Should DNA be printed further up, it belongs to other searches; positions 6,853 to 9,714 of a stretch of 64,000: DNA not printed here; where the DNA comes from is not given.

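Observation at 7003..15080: Duplicated redox module: two paralogous giant di-heme cytochromes c flanking a GMC flavoprotein and a catalase-related heme protein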

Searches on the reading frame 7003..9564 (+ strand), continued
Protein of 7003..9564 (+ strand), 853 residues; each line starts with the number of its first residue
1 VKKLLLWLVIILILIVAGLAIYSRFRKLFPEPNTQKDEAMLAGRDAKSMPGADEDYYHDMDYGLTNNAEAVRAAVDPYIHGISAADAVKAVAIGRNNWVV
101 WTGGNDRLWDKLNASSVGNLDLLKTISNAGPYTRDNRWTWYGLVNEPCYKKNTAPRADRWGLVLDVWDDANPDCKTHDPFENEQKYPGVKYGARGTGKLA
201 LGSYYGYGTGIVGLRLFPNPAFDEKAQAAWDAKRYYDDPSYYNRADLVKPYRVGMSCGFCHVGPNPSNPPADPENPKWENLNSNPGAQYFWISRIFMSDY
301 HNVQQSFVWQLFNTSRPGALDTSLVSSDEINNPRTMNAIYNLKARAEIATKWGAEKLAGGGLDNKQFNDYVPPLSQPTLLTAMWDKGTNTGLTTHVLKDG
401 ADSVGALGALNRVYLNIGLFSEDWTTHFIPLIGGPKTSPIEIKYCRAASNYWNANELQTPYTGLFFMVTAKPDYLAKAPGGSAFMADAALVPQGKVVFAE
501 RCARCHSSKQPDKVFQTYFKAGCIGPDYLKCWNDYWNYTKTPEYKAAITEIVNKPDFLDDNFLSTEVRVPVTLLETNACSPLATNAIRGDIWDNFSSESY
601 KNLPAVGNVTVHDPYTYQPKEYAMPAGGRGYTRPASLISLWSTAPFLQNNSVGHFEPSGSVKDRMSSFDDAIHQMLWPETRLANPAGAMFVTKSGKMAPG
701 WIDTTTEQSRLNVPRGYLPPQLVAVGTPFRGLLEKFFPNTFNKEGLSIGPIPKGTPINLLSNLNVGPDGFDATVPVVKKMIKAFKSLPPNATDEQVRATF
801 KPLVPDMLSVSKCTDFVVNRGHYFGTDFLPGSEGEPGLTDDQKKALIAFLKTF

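Call 33: search_protein_families(library=pfam, proteins=[L025:2627-4591:-, L025:5434-6660:-, L025:4132-5427:-, L025:6731-7162:-, L006:15171-18257:+, L018:12587-14239:+, L004:12602-14149:-, L041:5228-6571:-, L002:687-2255:-], max_evalue=0.001)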
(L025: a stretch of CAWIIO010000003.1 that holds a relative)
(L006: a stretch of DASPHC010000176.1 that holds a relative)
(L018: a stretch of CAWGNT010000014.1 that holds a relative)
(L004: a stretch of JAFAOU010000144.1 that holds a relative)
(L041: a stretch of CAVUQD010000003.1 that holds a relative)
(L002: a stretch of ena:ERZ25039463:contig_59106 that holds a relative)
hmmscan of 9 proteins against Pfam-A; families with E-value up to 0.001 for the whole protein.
L025:2627-4591:- (654 aa): 1 family
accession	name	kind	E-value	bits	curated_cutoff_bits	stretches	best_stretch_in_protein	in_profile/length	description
PF21105.3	DyP_N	-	0.00031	21.3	27.5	1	207-277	63-127/163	DyP dimeric alpha+beta barrel domain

L025:5434-6660:- (408 aa): 0 families

L025:4132-5427:- (431 aa): 0 families

L025:6731-7162:- (143 aa): 0 families

L006:15171-18257:+ (1028 aa): 1 family
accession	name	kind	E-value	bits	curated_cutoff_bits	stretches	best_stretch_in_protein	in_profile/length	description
PF01734.28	Patatin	-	2.6e-06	28.2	27.7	1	58-116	1-52/191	Patatin-like phospholipase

L018:12587-14239:+ (550 aa): 3 families
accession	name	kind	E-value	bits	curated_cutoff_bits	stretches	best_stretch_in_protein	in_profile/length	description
PF21419.2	RoxA-like_Cyt-c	-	5e-16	58.4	26.7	1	447-485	1-38/39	RoxA-like, cytochrome c-like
PF13442.11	Cytochrome_CBB3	-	5.9e-07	30.2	27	0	374-393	3-21/68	Cytochrome C oxidase, cbb3-type, subunit III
PF00034.26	Cytochrom_C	-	2.4e-06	29.2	21.3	0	374-397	1-24/90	Cytochrome c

L004:12602-14149:- (515 aa): 0 families

L041:5228-6571:- (447 aa): 6 families
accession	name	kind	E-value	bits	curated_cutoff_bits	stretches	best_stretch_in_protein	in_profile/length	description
PF14559.12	TPR_19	-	2.5e-06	28.2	25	0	166-206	5-45/68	Tetratricopeptide repeat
PF00515.34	TPR_1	-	2.5e-06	27.5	27.8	0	158-184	7-33/34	Tetratricopeptide repeat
PF13181.12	TPR_8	-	3.1e-06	27.4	25.7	0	262-288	5-31/34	Tetratricopeptide repeat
PF07719.23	TPR_2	-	1.1e-05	25.6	27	0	264-288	7-31/34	Tetratricopeptide repeat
PF13424.12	TPR_12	-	0.00013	22.5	30.1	1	237-289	24-76/77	Tetratricopeptide repeat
PF13374.12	TPR_10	-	0.00025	21.4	27.5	0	260-289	4-33/42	Tetratricopeptide repeat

L002:687-2255:- (522 aa): 1 family
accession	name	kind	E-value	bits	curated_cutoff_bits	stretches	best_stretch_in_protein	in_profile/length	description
PF14224.11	DUF4331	-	1.7e-12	47.8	27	1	132-283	150-233/421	Domain of unknown function (DUF4331)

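Call 35: predict_structure(alignment_id=A1)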
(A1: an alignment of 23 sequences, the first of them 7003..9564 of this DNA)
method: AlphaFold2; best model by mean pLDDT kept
length: 853 residues; sequences in the alignment: 23
mean_pLDDT: 71.7   pTM: 0.75
mean pLDDT of the five models: 71.7, 69.3, 68.2, 66.7, 59.3
residues with pLDDT >= 90: 80; 70-90: 439; 50-70: 231; < 50: 103
segments of 3 or more residues with pLDDT < 50: 102-105, 285-287, 317-338, 357-376, 395-406, 428-438, 643-648, 727-744
pLDDT, mean of each block of 10 residues (from residue 1): 76 78 58 69 76 68 76 81 86 75 50 53 79 82 84 88 89 70 57 58 72 77 86 86 79 59 72 82 58 60 75 56 34 47 70 52 42 49 57 48 46 53 49 45 74 74 75 76 86 93 85 86 80 90 95 88 75 71 58 62 84 88 81 60 49 72 84 84 84 85 87 62 54 41 63 88 74 87 85 91 92 78 70 79 91 82
secondary structure, 60 per line:
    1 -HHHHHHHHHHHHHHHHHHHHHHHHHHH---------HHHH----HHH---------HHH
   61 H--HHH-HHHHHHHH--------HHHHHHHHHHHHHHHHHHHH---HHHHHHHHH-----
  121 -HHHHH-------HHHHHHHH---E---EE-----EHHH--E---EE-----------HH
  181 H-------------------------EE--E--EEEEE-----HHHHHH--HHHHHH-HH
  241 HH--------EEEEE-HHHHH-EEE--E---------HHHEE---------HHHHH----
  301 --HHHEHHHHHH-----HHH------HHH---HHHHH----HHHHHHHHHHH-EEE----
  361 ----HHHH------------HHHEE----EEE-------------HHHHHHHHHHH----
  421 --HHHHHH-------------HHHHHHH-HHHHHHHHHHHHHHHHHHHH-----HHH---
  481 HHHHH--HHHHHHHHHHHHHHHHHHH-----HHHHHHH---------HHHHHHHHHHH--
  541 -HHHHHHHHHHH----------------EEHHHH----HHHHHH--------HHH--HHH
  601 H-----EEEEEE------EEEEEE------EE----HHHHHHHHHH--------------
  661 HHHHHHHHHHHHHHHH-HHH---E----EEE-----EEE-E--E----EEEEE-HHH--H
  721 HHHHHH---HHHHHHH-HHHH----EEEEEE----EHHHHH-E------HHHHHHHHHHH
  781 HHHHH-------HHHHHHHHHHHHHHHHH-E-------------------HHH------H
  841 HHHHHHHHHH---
elements in order (helices of 4 or more, strands of 3 or more residues): H2-28 H38-41 H58-61 H68-75 H84-103 H107-115 H122-126 H134-141 E214-218 H224-229 H232-237 H239-242 E251-255 H257-261 E263-265 H292-296 H307-312 H333-337 H342-352 E354-356 H365-368 E390-392 H406-416 H423-428 H442-448 H450-469 H481-485 H488-506 H512-518 H528-538 H542-552 H571-574 H579-584 H598-601 E607-612 E619-624 H637-646 H661-676 E689-691 E697-699 E709-713 H720-726 H730-736 H738-741 E746-751 H757-761 H770-785 H793-809 H840-850
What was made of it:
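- Checked: cyt1 has an N-terminal helix (residues 2-28 in the model, call 35). cyt2 has a short signal-like N-terminus ending ...VGLSC, an atypical possible lipobox.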

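Call 46: search_protein_families(library=ncbifam, proteins=[L018:12587-14239:+, L018:14236-15729:+, L009:2442-4523:+, L055:5504-7639:-, L006:15171-18257:+, L025:2627-4591:-, L025:5434-6660:-, L025:4132-5427:-, L006:12376-14049:+], max_evalue=0.001)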
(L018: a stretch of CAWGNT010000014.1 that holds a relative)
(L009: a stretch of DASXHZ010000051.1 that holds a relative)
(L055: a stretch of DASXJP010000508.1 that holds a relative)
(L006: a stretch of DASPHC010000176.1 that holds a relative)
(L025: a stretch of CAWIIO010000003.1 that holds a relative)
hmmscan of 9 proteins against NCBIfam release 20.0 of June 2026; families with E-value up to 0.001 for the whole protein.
L018:12587-14239:+ (550 aa): 4 families
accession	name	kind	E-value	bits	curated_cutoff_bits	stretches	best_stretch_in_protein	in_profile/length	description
NF040606.1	CytoC_perox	subfamily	9.8e-53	180.1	150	2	443-549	421-524/524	di-heme-cytochrome C peroxidase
NF051462.1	RoxC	equivalog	5.1e-20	71.2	900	1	443-490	648-694/812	putative rubber dioxygenase RoxC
NF050034.1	RoxB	equivalog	2.6e-18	65.8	900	1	442-488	473-520/652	rubber dioxygenase RoxB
NF050033.2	RoxA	exception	4.9e-16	58.4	1000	1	436-489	500-552/673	rubber dioxygenase RoxA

L018:14236-15729:+ (497 aa): 7 families
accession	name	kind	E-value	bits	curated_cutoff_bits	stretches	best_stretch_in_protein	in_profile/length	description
NF040606.1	CytoC_perox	subfamily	5e-48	164.6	150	2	389-496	425-524/524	di-heme-cytochrome C peroxidase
NF051462.1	RoxC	equivalog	1.1e-21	76.7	900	3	393-439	647-692/812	putative rubber dioxygenase RoxC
NF050034.1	RoxB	equivalog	2.6e-18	65.9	900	1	394-438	476-519/652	rubber dioxygenase RoxB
NF050033.2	RoxA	exception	2.4e-14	52.8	1000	1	397-440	510-552/673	rubber dioxygenase RoxA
NF011054.0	PRK14486.1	equivalog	0.00015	21.4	447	0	321-352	206-237/294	putative bifunctional cbb3-type cytochrome c oxidase subunit II/cytochrome c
NF052246.1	SorB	equivalog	0.00034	20.6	93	0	117-134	19-36/80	SorB family sulfite dehydrogenase c-type cytochrome subunit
TIGR00782.1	ccoP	equivalog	0.00041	19.8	179.95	0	324-353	197-226/285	cytochrome-c oxidase, cbb3-type subunit III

L009:2442-4523:+ (693 aa): 3 families
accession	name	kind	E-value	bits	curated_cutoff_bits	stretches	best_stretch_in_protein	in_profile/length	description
NF040606.1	CytoC_perox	subfamily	4.3e-12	46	150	0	500-530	425-443/524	di-heme-cytochrome C peroxidase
NF051462.1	RoxC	equivalog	2.3e-07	29.3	900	1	419-533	548-673/812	putative rubber dioxygenase RoxC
NF050034.1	RoxB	equivalog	7.8e-07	28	900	1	419-534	393-502/652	rubber dioxygenase RoxB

L055:5504-7639:- (711 aa): 3 families
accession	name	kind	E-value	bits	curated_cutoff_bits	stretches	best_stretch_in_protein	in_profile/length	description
NF040606.1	CytoC_perox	subfamily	2.9e-09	36.7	150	1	402-543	293-443/524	di-heme-cytochrome C peroxidase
NF050034.1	RoxB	equivalog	0.00027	19.5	900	0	448-547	408-502/652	rubber dioxygenase RoxB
NF051462.1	RoxC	equivalog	0.00079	17.7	900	0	524-547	652-674/812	putative rubber dioxygenase RoxC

L006:15171-18257:+ (1028 aa): 0 families

L025:2627-4591:- (654 aa): 1 family
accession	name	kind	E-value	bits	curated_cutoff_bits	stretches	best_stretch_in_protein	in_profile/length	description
TIGR01413.1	Dyp_perox_fam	superfamily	1e-21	77.6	100.5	1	312-643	140-323/323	Dyp-type peroxidase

L025:5434-6660:- (408 aa): 0 families

L025:4132-5427:- (431 aa): 0 families

L006:12376-14049:+ (557 aa): 0 families
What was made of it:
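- Distant paralogues also touch the RoxB and RoxC models (call 46).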

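Call 58: search_solved_structures(query=A5, max_evalue=10, show_alignments=3)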
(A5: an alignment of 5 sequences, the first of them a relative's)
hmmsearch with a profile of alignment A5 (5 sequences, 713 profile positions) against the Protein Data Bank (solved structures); distinct sequences matched with E-value up to 10: 4.
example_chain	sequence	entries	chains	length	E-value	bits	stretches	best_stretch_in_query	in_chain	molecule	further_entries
1ls9_A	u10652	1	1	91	0.049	14.8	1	405-428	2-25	CYTOCHROME C6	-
4b2n_A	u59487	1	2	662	0.089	13.9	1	527-551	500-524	70 KDA PROTEIN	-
9krr_A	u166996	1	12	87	0.71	10.9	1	409-426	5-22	Cytochrome c6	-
2yev_B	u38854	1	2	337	1.6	9.8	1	410-433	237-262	CYTOCHROME C OXIDASE SUBUNIT 2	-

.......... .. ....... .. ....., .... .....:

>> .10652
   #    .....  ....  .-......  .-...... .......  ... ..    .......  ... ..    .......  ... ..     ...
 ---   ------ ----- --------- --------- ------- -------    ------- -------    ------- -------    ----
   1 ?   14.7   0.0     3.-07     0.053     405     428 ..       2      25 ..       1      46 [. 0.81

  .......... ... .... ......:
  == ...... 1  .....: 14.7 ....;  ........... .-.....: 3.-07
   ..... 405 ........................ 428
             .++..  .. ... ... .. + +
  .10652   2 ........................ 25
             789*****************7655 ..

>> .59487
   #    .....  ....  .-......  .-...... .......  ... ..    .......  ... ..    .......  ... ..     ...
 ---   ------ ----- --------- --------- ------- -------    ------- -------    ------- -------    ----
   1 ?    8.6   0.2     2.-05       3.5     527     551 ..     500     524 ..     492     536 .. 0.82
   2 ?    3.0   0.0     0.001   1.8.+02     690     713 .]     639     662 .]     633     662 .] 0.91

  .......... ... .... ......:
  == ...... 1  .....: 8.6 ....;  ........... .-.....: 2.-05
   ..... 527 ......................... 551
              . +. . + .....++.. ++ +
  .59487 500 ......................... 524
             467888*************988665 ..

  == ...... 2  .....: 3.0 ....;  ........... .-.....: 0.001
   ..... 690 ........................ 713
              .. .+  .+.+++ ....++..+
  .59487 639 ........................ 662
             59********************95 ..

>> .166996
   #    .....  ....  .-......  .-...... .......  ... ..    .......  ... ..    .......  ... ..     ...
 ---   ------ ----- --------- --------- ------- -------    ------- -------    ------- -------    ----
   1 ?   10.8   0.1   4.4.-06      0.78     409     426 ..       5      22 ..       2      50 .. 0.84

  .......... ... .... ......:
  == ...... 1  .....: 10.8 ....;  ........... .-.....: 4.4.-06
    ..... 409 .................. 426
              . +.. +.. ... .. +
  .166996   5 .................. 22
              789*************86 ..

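Call 59: search_solved_structures(query=A4, max_evalue=0.01, show_alignments=2)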
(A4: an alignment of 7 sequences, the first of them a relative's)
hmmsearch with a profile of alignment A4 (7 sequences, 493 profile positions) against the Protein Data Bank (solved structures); distinct sequences matched with E-value up to 0.01: 26.
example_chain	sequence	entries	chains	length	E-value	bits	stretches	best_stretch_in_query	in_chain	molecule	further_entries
4b2n_A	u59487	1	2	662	5e-30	108.3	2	217-436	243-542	70 KDA PROTEIN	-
6xkx_p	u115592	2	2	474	6.5e-07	32.1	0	315-341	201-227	Cbb3-type cytochrome c oxidase subunit CcoP,Cytochrome c-type cyt cy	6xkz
9g83_v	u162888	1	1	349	1.5e-05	27.6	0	316-360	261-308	Cbb3-type cytochrome c oxidase subunit CcoP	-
6xkw_p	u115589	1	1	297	2.6e-05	26.8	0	315-341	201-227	Cbb3-type cytochrome c oxidase subunit CcoP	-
7q21_C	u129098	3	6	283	0.0001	24.9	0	306-339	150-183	Cytochrome bc1 complex cytochrome c subunit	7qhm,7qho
3vrd_A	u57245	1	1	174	0.00027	23.5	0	292-339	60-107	Flavocytochrome c heme subunit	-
9cg3_H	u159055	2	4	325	0.00082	21.9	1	293-339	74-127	Cytochrome c1, heme protein, mitochondrial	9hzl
3mk7_C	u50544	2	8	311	0.0012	21.3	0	268-340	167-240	Cytochrome c oxidase, cbb3-type, subunit P | Cbb3-type cytochrome c oxidase subunit CcoP1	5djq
3cp5_A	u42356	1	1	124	0.0012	21.3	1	315-342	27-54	Cytochrome c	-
6cuk_A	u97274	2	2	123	0.0013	21.2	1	315-341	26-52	Cytochrome c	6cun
8bel_E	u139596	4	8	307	0.0018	20.7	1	298-340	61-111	Cytochrome c1 2, heme protein, mitochondrial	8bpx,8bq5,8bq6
8ab6_D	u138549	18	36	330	0.0022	20.5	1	280-341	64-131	YALI0A17468p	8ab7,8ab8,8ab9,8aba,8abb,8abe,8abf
4d6u_D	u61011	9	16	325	0.0022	20.5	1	282-339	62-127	CYTOCHROME C1, HEME PROTEIN, MITOCHONDRIAL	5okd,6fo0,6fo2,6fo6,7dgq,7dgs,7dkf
8iao_AD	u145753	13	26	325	0.0025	20.3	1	282-339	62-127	Cytochrome c1, heme protein, mitochondrial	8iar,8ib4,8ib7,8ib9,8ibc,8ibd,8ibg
4d6t_D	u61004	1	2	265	0.0031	20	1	299-339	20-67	CYTOCHROME C1, HEME PROTEIN, MITOCHONDRIAL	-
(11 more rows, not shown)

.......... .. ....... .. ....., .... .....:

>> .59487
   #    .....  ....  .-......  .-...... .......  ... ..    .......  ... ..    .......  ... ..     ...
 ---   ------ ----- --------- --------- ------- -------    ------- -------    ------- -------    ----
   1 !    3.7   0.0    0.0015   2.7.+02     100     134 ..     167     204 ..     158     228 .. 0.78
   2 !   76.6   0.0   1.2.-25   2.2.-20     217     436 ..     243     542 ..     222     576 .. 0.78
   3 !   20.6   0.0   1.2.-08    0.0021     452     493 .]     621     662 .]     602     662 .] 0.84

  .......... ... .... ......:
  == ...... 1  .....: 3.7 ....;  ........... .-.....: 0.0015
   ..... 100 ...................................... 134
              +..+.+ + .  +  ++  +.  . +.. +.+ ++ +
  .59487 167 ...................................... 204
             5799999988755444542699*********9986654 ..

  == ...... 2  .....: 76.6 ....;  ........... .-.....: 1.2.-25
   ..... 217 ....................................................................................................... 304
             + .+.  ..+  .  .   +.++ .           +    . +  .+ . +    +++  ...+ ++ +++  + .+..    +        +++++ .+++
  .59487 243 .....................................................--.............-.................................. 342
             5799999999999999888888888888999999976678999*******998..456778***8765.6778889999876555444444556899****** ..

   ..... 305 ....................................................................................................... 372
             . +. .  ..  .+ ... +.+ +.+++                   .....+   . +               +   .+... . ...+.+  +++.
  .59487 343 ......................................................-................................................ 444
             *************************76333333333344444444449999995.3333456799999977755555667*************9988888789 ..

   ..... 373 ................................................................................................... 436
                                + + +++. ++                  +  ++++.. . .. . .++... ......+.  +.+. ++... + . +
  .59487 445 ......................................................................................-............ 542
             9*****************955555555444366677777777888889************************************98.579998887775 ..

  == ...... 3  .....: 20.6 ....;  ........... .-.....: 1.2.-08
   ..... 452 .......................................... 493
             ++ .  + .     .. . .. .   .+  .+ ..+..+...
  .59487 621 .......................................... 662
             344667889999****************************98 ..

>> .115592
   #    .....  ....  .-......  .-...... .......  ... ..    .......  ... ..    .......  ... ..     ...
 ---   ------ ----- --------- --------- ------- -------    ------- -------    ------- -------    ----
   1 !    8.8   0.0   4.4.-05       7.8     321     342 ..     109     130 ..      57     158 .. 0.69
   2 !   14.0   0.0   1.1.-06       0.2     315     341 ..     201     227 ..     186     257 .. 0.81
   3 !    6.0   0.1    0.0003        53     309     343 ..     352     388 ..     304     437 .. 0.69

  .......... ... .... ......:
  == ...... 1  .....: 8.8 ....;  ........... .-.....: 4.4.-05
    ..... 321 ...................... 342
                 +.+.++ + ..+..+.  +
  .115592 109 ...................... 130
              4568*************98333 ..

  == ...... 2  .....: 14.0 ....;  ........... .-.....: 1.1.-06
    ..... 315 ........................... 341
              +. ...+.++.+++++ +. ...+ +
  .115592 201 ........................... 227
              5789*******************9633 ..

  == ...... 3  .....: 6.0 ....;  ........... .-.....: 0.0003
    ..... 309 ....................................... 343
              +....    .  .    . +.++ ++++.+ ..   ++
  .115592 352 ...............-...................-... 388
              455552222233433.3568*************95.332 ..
